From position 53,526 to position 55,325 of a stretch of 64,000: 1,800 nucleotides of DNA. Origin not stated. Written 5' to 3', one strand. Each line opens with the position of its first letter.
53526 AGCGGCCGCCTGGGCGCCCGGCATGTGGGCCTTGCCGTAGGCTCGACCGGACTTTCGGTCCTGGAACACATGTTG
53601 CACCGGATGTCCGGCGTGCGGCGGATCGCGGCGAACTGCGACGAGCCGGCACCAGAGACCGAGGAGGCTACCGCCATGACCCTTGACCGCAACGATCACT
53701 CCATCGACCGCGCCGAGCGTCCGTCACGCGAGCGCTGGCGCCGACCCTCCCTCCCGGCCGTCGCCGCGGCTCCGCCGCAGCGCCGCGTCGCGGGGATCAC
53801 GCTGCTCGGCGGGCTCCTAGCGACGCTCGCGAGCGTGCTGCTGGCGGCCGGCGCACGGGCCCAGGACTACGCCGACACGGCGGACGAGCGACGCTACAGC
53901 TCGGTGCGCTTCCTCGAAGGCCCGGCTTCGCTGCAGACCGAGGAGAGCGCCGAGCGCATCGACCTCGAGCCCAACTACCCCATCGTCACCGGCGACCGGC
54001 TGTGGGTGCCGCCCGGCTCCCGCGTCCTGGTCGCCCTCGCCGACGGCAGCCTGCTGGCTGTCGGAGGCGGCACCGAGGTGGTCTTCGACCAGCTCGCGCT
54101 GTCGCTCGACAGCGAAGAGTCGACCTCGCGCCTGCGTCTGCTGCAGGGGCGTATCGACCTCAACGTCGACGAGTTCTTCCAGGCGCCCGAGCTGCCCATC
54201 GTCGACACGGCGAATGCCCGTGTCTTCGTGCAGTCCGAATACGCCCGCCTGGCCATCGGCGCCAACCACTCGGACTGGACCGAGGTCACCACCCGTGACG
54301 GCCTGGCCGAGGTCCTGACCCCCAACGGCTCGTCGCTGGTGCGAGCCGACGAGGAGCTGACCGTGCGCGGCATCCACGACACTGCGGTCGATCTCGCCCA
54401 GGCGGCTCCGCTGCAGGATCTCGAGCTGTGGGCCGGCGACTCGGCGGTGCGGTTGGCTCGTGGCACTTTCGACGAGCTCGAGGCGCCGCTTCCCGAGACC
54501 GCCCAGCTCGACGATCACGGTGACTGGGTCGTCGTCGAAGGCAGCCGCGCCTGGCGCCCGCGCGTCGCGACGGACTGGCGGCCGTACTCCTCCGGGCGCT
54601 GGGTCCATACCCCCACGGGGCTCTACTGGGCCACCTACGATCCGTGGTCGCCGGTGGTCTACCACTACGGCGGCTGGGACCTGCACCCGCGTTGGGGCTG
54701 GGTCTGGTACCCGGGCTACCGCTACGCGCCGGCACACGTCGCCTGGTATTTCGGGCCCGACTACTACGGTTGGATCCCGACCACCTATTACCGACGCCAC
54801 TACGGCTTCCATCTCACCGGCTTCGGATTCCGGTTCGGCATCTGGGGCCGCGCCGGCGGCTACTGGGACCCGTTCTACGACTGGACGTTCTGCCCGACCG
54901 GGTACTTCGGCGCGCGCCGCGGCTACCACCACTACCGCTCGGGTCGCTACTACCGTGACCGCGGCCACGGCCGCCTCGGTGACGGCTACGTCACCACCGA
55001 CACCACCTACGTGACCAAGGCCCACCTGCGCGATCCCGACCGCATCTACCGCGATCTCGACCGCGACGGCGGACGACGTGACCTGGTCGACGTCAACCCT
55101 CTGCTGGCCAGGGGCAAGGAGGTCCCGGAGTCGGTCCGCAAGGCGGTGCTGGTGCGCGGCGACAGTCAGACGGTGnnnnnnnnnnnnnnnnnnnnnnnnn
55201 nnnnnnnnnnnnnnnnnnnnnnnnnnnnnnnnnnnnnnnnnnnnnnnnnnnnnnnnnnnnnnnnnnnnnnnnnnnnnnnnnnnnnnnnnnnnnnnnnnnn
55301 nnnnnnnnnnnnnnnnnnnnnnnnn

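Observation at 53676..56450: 925-aa protein combining a FecR-like domain, a Trp/Tyr/Gly-rich block and a 450-aa Arg/Ser/Pro-rich tail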

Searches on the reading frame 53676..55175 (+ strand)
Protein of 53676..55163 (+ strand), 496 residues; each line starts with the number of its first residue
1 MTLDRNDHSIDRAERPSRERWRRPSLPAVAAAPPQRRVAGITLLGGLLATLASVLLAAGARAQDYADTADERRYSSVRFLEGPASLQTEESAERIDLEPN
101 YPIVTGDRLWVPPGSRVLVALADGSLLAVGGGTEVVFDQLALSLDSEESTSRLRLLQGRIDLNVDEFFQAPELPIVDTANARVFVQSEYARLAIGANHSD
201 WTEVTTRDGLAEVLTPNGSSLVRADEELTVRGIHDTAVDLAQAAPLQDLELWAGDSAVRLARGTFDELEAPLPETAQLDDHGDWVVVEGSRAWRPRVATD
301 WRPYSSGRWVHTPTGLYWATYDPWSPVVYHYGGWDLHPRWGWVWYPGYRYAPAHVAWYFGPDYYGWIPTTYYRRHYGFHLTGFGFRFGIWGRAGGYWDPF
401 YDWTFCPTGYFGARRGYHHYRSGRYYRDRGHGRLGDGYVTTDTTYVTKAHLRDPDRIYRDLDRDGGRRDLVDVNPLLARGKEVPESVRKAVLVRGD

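Call 6: find_homologous_proteins(query=window:53676-55163:+, max_evalue=0.001)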
Query seq(496 aa) (496 aa): 54 proteins with E <= 0.001 among 8000 candidates.
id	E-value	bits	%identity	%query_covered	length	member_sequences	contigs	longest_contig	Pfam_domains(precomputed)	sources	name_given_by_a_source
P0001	6.2e-237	806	78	88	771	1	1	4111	PF04773.19,PF20245.4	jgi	jgi:hypothetical protein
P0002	3.7e-116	407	47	86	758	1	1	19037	PF04773.19,PF20245.4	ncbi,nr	ncbi:MAG TPA: DUF6600 domain-containing protein, partial [Thermoanaerobaculia bacterium]|nr:DUF6600 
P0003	1.6e-106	375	43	92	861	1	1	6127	PF04773.19,PF20245.4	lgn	-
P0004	7.9e-106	373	46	92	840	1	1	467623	PF20245.4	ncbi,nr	ncbi:MAG TPA: DUF6600 domain-containing protein [Thermoanaerobaculia bacterium]|nr:DUF6600 domain-co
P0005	2.6e-105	371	45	89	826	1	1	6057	PF20245.4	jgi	jgi:hypothetical protein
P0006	6.0e-105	370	46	85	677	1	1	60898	PF04773.19,PF20245.4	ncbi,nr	ncbi:MAG TPA: DUF6600 domain-containing protein, partial [Thermoanaerobaculia bacterium]|nr:DUF6600 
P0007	9.1e-105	369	46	85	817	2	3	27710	PF04773.19,PF20245.4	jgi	jgi:hypothetical protein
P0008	1.0e-104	369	45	85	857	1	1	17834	PF04773.19,PF20245.4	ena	-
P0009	1.7e-102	362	44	84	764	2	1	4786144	PF04773.19,PF20245.4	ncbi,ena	-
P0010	2.5e-102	361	44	89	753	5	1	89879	PF20245.4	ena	-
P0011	3.8e-101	357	42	92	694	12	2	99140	PF04773.19,PF20245.4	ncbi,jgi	-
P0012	1.0e-99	353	41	91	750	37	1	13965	PF04773.19,PF20245.4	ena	-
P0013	4.4e-98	347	41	91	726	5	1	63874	PF04773.19,PF20245.4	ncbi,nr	ncbi:MAG: hypothetical protein F4X59_08810 [Holophagales bacterium]|nr:hypothetical protein [Holopha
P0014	9.3e-98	346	42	87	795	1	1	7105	PF04773.19,PF20245.4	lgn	-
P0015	1.9e-96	342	41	89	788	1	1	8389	PF20245.4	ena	-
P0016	2.1e-96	342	42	91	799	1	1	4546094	PF04773.19,PF20245.4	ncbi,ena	-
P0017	3.4e-96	341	42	84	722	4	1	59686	PF20245.4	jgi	-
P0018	3.1e-92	328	42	91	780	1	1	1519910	PF04773.19,PF20245.4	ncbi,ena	-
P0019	5.3e-87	311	41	84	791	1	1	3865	PF20245.4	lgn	-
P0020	1.2e-86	310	38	87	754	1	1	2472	PF04773.19,PF20245.4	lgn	-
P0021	4.2e-86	308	40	90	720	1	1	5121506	PF04773.19,PF20245.4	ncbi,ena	-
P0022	4.7e-86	308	40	90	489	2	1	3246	PF04773.19,PF20245.4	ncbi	-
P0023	1.0e-85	307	39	91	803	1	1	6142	PF04773.19,PF20245.4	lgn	-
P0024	9.0e-84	300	39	91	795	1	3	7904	PF20245.4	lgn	-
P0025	9.4e-82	293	39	90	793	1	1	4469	PF20245.4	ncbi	-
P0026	3.6e-81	292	43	85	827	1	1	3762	PF04773.19,PF20245.4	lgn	-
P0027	3.8e-81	291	40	84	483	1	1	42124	PF04773.19,PF20245.4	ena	-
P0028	2.8e-80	289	43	84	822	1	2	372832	PF04773.19,PF20245.4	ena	-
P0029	3.9e-80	288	41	85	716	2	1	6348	PF04773.19,PF20245.4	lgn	-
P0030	2.8e-79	285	39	85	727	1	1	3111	PF04773.19,PF20245.4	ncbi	-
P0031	3.5e-79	285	39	86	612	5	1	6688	PF04773.19,PF20245.4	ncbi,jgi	-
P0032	8.4e-79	284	38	91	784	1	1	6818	PF04773.19,PF20245.4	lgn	-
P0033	8.5e-79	284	39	86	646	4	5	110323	PF04773.19,PF20245.4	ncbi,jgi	jgi:hypothetical protein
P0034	8.5e-79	284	39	89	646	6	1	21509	PF04773.19,PF20245.4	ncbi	-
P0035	2.1e-78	282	37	85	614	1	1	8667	PF04773.19,PF20245.4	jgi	-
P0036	4.5e-76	275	40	86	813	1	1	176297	PF04773.19,PF20245.4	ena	-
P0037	2.7e-75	272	39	85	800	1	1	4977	PF04773.19,PF20245.4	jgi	jgi:hypothetical protein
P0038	3.1e-75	272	40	85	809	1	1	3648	PF04773.19,PF20245.4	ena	-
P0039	4.6e-75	271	38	85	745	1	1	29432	PF04773.19,PF20245.4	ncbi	-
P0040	1.1e-74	270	40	93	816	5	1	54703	PF04773.19,PF20245.4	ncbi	ncbi:MAG: DUF6600 domain-containing protein [Thermoanaerobaculia bacterium]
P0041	4.1e-70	255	40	85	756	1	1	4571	PF04773.19,PF20245.4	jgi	jgi:hypothetical protein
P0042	1.2e-69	253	40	77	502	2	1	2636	PF20245.4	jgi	jgi:hypothetical protein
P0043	4.5e-68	248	37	84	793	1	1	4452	PF20245.4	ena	-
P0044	1.8e-66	243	38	84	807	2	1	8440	PF20245.4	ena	-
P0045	3.3e-64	236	36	90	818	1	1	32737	PF04773.19,PF20245.4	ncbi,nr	ncbi:MAG: hypothetical protein K8J08_10125 [Thermoanaerobaculia bacterium]|nr:hypothetical protein [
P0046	3.6e-60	222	39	61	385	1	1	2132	PF04773.19,PF20245.4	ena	-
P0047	1.8e-31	127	28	84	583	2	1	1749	PF04773.19,PF20245.4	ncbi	ncbi:MAG TPA: FecR family protein, partial [Thermoanaerobaculia bacterium]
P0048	3.7e-30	123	29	78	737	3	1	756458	PF04773.19,PF20245.4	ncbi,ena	-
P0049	1.7e-25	108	28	84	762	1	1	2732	PF04773.19,PF20245.4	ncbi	-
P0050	3.7e-20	90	31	64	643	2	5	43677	PF04773.19,PF20245.4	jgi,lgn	jgi:hypothetical protein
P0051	1.2e-17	82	27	72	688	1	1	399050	PF04773.19,PF20245.4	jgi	jgi:hypothetical protein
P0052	3.5e-16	77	27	61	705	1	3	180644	PF04773.19,PF20245.4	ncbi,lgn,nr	ncbi:MAG: FecR domain-containing protein [Deltaproteobacteria bacterium]|nr:FecR domain-containing p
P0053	2.2e-12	64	30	65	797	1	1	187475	PF04773.19,PF20245.4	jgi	jgi:hypothetical protein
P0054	3.4e-8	51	36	34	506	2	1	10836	PF20245.4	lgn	-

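Call 11: find_encoding_contigs(protein=P0001, flank=5000, max_places=3)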
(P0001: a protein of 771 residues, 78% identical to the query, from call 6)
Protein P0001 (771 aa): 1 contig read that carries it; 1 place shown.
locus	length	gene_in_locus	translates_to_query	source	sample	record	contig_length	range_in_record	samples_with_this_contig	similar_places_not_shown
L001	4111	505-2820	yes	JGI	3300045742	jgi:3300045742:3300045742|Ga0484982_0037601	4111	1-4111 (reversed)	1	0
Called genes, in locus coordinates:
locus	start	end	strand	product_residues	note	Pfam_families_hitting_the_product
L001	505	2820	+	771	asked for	PF04773:FecR (faint), PF20245:DUF6600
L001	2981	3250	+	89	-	-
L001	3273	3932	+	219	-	PF02581:TMP-TENI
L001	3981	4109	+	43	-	?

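Call 12: find_encoding_contigs(protein=P0004, flank=8000, max_places=2)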
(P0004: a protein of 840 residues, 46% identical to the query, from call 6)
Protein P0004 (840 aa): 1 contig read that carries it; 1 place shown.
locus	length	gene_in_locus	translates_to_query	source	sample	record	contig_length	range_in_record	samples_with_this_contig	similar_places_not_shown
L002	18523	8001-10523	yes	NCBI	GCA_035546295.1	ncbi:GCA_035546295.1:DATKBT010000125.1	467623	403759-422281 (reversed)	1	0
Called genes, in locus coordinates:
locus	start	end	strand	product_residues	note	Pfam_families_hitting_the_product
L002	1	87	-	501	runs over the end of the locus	PF02789:Peptidase_M17_N (faint), PF00883:Peptidase_M17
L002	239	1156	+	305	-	PF01259:SAICAR_synt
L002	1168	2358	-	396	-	PF01168:Ala_racemase_N, PF00842:Ala_racemase_C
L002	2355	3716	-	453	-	PF00772:DnaB, PF03796:DnaB_C, PF13481:AAA_25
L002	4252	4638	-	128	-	PF02021:UPF0102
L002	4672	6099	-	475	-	PF01406:tRNA-synt_1e, PF01921:tRNA-synt_1f (faint), PF09334:tRNA-synt_1g (faint), PF09190:DALR_2, PF23493:CysS_C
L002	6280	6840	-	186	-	PF01327:Pep_deformylase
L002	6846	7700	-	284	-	PF13428:TPR_14 (faint), PF14559:TPR_19 (faint), PF00027:cNMP_binding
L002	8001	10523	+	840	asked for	PF20245:DUF6600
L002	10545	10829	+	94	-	-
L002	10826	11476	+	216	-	PF02581:TMP-TENI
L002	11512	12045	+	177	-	PF01252:Peptidase_A8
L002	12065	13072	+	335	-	PF01479:S4, PF00849:PseudoU_synth_2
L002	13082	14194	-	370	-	PF05222:AlaDh_PNT_N, PF01262:AlaDh_PNT_C, PF02826:2-Hacid_dh_C (weak)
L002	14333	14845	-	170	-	PF04519:Bactofilin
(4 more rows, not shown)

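Call 13: find_encoding_contigs(protein=P0009, flank=8000, max_places=2)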
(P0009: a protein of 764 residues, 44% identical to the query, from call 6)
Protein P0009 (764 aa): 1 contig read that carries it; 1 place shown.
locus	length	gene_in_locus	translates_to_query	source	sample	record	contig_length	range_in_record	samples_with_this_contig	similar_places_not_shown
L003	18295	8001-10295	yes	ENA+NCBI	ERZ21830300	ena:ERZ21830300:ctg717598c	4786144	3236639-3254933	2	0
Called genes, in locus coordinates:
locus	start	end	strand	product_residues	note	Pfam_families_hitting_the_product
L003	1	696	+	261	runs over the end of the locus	PF00378:ECH_1, PF16113:ECH_2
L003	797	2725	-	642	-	PF01926:MMR_HSR1, PF02421:FeoB_N, PF07670:Gate, PF07664:FeoB_C, PF07670:Gate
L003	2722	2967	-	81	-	PF04023:FeoA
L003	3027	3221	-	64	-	-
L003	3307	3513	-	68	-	-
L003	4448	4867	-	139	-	PF02021:UPF0102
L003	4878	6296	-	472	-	PF01406:tRNA-synt_1e, PF09334:tRNA-synt_1g (faint), PF09190:DALR_2 (weak), PF23493:CysS_C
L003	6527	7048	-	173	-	-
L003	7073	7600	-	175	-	PF01327:Pep_deformylase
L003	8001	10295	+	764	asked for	PF04773:FecR (weak), PF20245:DUF6600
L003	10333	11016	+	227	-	PF02581:TMP-TENI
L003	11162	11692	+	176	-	PF01252:Peptidase_A8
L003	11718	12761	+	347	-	PF00849:PseudoU_synth_2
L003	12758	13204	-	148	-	PF04519:Bactofilin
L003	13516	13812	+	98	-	-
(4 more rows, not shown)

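Call 14: find_encoding_contigs(protein=P0016, flank=8000, max_places=2)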
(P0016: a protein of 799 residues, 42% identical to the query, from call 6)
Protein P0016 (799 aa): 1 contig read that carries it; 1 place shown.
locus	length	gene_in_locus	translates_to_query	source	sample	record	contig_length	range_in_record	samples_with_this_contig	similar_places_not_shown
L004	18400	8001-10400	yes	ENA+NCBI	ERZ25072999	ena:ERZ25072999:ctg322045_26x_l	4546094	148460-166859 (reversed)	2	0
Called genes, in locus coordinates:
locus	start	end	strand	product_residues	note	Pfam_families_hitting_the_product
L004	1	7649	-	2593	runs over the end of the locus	PF05547:Peptidase_M6, PF09479:Flg_new (faint), PF18998:Flg_new_2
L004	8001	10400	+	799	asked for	PF04773:FecR, PF20245:DUF6600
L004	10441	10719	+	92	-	-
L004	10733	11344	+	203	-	PF02581:TMP-TENI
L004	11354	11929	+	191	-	PF01252:Peptidase_A8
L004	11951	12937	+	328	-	PF01479:S4 (weak), PF00849:PseudoU_synth_2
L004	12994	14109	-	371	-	PF05222:AlaDh_PNT_N, PF01262:AlaDh_PNT_C, PF02826:2-Hacid_dh_C (weak)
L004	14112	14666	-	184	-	-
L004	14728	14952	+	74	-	-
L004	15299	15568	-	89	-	-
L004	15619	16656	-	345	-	PF14237:GYF_2, PF01987:AIM24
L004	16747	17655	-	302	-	PF05096:Glu_cyclase_2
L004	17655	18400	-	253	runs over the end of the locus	-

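Call 24: search_solved_structures(query=A1, max_evalue=1)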
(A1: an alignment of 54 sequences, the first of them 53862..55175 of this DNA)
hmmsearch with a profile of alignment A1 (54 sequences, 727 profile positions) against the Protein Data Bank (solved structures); distinct sequences matched with E-value up to 1: 6.
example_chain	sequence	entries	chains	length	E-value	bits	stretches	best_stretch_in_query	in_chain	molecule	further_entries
4m0h_A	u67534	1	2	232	3e-06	29.5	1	69-198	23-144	Conserved hypothetical protein, putative anti-sigma factor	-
4m0n_A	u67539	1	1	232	7.5e-06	28.2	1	69-198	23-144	Conserved hypothetical protein, putative anti-sigma factor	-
5ix9_A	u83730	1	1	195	0.00032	22.9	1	31-108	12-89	Antifreeze protein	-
6hiv_BK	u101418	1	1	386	0.05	15.6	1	621-724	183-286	mL77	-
8fkp_SL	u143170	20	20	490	0.32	13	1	428-628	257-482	Ribosomal L1 domain-containing protein 1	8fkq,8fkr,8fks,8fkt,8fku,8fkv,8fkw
2rq6_A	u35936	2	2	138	0.78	11.7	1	146-222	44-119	ATP synthase epsilon chain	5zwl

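Call 30: predict_structure(alignment_id=A1)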
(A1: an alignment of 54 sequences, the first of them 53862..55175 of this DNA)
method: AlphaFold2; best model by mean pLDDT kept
length: 438 residues; sequences in the alignment: 54
mean_pLDDT: 91.3   pTM: 0.89
mean pLDDT of the five models: 91.3, 91.2, 90.4, 89.8, 88.4
residues with pLDDT >= 90: 335; 70-90: 83; 50-70: 9; < 50: 11
segments of 3 or more residues with pLDDT < 50: 1-7, 435-438
pLDDT, mean of each block of 10 residues (from residue 1): 52 96 94 95 98 98 97 98 96 99 93 98 97 97 98 98 98 96 98 87 81 90 94 94 95 94 93 96 93 94 96 80 86 96 93 92 94 94 84 79 74 93 89 51
secondary structure, 60 per line:
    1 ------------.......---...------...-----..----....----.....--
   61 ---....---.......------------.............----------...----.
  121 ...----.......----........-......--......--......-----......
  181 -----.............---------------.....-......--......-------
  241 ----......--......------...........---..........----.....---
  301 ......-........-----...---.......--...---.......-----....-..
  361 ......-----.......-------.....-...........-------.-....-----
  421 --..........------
elements in order: E13-19 E23-25 E32-34 E46-49 E54-58 E64-67 E71-77 E90-102 E113-115 E120-123 E128-134 E139-146 E148-153 E156-161 E164-169 E175-180 H186-198 H214-218 E220-225 E228-233 E245-250 E253-258 H265-268 E269-275 E279-288 E293-297 E301-306 H308-315 E321-323 E327-333 E342-345 H354-357 H361-366 E372-378 H386-390 H392-402 H412-415 H423-429 E430-432
